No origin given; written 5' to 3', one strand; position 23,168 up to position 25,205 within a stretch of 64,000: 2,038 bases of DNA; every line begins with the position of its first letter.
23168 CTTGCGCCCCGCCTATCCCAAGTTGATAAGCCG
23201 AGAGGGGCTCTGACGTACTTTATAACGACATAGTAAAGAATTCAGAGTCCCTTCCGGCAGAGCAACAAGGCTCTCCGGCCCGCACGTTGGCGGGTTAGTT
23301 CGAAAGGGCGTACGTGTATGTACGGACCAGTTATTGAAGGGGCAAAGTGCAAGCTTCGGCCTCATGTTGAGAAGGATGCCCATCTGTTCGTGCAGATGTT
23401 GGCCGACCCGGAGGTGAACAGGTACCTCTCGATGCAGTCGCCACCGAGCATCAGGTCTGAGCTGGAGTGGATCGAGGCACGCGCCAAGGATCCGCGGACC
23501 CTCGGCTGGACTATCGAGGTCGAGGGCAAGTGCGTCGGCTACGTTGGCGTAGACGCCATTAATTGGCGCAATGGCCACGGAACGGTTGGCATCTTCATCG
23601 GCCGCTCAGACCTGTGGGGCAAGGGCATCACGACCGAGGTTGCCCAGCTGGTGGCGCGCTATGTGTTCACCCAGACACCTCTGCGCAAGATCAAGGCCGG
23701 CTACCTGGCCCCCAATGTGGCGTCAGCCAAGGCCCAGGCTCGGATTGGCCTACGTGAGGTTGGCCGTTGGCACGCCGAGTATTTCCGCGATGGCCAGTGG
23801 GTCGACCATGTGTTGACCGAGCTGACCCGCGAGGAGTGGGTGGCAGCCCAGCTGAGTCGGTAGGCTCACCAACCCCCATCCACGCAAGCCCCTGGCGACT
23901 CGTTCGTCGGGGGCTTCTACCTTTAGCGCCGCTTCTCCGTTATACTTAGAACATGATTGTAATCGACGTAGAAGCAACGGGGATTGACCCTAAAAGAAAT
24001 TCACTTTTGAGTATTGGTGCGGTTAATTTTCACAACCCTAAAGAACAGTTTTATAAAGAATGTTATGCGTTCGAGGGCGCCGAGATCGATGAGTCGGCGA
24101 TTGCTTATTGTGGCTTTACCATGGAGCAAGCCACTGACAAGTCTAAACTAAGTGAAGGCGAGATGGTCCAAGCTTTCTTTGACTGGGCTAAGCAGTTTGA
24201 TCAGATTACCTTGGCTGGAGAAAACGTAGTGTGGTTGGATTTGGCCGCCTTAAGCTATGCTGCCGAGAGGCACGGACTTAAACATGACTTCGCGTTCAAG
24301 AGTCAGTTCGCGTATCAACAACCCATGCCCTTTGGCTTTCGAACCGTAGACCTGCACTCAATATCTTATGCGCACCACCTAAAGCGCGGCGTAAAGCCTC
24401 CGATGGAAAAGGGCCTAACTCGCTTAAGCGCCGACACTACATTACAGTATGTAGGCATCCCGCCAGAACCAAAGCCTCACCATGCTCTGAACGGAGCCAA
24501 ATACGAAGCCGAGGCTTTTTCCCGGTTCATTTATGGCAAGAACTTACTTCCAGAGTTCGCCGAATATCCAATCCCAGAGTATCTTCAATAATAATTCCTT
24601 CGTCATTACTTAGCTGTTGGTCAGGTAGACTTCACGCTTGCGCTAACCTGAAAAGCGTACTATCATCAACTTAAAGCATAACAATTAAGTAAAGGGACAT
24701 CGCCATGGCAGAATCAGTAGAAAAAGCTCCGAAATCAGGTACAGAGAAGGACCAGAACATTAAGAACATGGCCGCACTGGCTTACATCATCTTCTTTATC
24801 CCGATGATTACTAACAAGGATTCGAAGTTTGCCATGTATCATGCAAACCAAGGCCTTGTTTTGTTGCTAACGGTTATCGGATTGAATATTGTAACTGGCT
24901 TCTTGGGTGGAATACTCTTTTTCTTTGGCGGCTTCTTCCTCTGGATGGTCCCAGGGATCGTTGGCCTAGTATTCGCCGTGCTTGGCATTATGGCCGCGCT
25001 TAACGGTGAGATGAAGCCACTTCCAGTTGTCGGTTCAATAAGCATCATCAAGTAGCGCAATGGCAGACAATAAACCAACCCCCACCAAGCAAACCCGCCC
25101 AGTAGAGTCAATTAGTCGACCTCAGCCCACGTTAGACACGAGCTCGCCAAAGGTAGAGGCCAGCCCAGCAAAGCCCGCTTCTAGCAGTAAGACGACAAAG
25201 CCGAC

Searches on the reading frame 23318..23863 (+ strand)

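Call 8: search_protein_families(library=pfam, proteins=[window:23318-23863:+])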
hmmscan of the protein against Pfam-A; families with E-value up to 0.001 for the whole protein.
window:23318-23863:+ (181 aa): 4 families
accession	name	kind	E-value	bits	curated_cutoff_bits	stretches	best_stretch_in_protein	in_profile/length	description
PF13302.13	Acetyltransf_3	-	1.8e-24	87.5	25.4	1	13-146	4-138/138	Acetyltransferase (GNAT) domain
PF13420.13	Acetyltransf_4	-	3.3e-08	34.1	24.3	1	18-165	6-154/155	Acetyltransferase (GNAT) domain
PF00583.31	Acetyltransf_1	-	2.2e-07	31.6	20.7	1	48-138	24-109/116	Acetyltransferase (GNAT) family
PF13523.12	Acetyltransf_8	-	1.4e-05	25.2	27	1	17-150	2-142/145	Acetyltransferase (GNAT) domain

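Call 49: search_protein_families(library=ncbifam, proteins=[window:23318-23860:+], max_evalue=0.00001)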
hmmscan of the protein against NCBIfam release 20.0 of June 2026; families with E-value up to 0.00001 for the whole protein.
window:23318-23860:+ (181 aa): 3 families
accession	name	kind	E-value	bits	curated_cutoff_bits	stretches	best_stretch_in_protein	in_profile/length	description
NF008072.0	PRK10809.1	equivalog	5.2e-10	39.4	190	1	99-176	115-192/194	ribosomal protein S5-alanine N-acetyltransferase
TIGR03585.1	PseH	equivalog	7.6e-09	35.8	93.1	1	14-163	4-151/156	UDP-4-amino-4,6-dideoxy-N-acetyl-beta-L-altrosamine N-acetyltransferase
NF000225.3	AAC_6p_Strep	exception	1.3e-06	28.5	250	0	65-173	44-154/156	aminoglycoside 6'-N-acetyltransferase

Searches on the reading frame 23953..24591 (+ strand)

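Call 8: search_protein_families(library=pfam, proteins=[window:23953-24591:+])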
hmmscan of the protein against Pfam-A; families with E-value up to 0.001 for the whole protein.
window:23953-24591:+ (212 aa): 2 families
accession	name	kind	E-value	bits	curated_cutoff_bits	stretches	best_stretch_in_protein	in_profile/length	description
PF00929.31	RNase_T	-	1.1e-07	33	24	1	2-107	1-106/164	Exonuclease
PF16473.11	Rv2179c-like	-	7.4e-07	29.5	27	1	2-118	3-132/177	3'-5' exoribonuclease Rv2179c-like domain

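Call 49: search_protein_families(library=ncbifam, proteins=[window:23953-24588:+], max_evalue=0.00001)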
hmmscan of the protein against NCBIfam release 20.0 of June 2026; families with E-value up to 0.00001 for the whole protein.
window:23953-24588:+ (212 aa): 0 families

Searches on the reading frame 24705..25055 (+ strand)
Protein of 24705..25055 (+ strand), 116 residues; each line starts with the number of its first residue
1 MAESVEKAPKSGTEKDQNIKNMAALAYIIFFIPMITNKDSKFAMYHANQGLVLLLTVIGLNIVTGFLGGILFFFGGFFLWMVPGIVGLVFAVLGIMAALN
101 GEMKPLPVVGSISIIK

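Call 8: search_protein_families(library=pfam, proteins=[window:24705-25055:+])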
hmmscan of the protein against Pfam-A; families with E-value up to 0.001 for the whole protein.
window:24705-25055:+ (116 aa): 1 family
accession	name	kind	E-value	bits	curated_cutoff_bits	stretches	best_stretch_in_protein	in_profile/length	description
PF09685.15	DUF4870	-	2.9e-05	24.4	25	1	32-107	28-101/107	Domain of unknown function (DUF4870)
